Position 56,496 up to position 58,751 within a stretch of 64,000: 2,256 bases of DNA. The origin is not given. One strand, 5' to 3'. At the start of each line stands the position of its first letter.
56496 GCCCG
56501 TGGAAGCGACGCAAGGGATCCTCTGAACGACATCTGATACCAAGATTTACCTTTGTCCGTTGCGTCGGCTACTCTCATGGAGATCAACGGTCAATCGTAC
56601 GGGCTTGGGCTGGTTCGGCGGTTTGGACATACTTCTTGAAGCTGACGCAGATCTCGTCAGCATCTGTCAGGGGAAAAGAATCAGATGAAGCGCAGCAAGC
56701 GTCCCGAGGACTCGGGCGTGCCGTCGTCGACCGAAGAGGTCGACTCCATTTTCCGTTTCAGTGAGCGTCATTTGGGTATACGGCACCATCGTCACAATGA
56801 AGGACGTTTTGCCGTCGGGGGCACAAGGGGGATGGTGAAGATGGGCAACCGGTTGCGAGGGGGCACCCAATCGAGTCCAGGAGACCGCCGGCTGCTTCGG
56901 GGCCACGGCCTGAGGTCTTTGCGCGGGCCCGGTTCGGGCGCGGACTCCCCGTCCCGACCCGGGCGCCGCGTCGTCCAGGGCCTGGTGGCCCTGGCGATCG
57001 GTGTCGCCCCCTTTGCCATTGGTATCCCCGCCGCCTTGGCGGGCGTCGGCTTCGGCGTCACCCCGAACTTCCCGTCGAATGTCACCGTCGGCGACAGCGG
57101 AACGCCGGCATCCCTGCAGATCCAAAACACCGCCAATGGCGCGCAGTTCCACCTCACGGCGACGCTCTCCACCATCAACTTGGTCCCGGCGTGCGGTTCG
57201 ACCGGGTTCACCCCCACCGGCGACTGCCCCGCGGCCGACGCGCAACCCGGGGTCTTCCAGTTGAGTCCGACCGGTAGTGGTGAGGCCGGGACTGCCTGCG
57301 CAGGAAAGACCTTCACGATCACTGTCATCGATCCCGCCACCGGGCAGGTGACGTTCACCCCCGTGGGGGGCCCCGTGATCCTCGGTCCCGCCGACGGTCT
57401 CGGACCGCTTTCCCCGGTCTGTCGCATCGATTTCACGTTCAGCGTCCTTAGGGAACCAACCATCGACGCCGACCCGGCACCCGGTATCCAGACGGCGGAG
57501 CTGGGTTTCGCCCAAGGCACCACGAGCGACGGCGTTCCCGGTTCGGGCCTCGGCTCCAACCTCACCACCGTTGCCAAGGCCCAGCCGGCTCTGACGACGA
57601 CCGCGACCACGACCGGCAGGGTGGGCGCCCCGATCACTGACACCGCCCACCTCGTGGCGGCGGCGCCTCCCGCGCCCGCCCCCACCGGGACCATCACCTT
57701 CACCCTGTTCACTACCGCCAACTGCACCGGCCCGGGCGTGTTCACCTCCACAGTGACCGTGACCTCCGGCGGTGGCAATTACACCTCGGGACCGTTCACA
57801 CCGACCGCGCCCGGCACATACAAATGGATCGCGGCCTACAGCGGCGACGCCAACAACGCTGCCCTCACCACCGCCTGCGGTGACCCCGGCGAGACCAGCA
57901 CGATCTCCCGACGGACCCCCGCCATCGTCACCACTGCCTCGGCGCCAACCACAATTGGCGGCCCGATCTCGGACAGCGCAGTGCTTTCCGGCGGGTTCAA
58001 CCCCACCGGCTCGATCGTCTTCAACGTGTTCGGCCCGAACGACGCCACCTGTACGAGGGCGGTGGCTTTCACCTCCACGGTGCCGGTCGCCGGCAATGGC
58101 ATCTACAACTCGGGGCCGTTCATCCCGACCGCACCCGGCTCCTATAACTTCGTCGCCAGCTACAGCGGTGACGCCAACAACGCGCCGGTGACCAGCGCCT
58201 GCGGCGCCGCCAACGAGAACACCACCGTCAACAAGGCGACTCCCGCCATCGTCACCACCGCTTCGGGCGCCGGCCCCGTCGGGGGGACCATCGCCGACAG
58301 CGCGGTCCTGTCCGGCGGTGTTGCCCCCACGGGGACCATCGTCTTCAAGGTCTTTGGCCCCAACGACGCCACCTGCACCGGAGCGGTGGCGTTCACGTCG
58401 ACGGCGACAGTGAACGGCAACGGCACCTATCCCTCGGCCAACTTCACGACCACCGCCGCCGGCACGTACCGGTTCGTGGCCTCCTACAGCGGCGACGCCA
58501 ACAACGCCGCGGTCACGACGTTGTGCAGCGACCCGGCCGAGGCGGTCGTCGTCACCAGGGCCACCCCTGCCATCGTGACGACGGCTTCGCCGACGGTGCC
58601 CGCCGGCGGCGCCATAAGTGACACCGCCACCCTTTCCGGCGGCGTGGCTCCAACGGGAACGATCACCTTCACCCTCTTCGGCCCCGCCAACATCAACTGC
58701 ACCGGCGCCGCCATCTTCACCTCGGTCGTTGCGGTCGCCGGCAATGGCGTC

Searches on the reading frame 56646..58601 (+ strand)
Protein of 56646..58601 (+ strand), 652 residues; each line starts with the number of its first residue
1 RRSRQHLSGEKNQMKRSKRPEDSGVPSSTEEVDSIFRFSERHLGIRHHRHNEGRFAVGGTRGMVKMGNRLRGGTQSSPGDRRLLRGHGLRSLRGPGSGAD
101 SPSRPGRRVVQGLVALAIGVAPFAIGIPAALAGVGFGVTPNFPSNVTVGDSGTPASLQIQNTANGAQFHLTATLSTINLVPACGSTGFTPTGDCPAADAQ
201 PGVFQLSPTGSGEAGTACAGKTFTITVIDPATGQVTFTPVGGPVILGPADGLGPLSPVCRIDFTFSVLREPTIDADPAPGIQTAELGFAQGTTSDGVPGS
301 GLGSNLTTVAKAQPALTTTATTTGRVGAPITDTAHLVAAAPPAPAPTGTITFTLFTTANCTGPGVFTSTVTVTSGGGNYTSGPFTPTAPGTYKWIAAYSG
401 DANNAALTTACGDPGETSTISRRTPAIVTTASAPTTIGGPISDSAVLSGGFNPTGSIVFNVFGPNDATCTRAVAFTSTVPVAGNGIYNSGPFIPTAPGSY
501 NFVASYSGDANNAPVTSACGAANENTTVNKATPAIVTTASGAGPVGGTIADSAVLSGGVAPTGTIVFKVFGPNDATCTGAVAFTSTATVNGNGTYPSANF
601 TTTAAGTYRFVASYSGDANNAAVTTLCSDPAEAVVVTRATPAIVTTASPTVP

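Call 63: search_protein_families(library=pfam, proteins=[window:56646-58601:+], max_evalue=0.001)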
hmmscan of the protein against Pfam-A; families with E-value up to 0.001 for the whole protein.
window:56646-58601:+ (652 aa): 1 family
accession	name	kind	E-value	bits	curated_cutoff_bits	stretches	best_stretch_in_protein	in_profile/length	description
PF16640.11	Big_3_5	-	3e-11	44.2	35.5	2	318-409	2-80/88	Bacterial Ig-like domain (group 3)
